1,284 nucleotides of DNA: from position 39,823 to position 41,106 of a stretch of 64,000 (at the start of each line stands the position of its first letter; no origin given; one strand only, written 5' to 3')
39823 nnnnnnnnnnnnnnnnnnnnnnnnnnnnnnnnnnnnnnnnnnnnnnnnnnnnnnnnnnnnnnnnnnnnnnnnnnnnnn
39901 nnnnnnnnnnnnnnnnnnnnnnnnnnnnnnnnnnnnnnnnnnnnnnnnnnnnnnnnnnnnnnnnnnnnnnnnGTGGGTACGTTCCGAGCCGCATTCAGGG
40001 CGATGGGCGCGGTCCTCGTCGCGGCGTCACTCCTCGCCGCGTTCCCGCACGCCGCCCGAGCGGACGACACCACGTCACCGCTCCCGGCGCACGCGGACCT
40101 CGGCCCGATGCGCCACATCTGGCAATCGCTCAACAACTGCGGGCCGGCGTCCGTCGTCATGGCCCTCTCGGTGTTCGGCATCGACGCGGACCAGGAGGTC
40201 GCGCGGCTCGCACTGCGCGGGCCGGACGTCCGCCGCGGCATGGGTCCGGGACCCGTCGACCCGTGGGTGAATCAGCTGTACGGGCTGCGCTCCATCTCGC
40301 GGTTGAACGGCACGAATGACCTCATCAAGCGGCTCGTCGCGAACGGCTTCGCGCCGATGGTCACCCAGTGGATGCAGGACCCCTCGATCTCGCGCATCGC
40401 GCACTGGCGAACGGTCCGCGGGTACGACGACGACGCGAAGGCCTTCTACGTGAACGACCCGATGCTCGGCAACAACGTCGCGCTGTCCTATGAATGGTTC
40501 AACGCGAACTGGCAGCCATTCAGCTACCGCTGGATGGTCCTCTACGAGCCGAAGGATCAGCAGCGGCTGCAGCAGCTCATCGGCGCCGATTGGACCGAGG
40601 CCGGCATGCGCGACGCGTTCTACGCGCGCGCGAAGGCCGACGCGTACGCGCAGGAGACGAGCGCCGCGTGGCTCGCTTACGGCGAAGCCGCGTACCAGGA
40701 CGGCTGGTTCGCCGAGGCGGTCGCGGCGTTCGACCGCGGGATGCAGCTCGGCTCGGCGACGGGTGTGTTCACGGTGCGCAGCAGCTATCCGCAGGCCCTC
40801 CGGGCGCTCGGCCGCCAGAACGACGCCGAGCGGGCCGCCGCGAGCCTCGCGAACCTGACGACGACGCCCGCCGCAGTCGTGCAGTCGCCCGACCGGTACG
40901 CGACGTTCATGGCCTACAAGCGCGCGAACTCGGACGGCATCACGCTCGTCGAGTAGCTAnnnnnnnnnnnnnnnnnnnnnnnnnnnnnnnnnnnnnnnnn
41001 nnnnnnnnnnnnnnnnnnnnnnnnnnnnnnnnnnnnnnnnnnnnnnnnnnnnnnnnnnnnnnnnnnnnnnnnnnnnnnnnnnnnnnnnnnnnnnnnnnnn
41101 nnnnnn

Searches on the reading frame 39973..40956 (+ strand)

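Call 59: search_protein_families(library=pfam, max_evalue=0.01, proteins=[window:39973-40956:+])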
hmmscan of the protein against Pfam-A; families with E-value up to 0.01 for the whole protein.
window:39973-40956:+ (327 aa): 4 families
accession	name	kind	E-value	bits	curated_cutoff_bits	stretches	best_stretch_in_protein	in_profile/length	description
PF13529.12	Peptidase_C39_2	-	7.1e-10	40.1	24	1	54-164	14-143/143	Peptidase_C39 like family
PF23914.1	TPR_CcmH_CycH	-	0.00048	20.4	42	1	227-298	47-116/158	Cytochrome c-type biogenesis protein H TPR domain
PF12385.14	Peptidase_C70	-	0.0013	19.1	19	1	116-179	82-139/141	Papain-like cysteine protease AvrRpt2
PF11814.14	DUF3335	-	0.0069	16.3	25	0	116-167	120-169/206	Peptidase_C39 like family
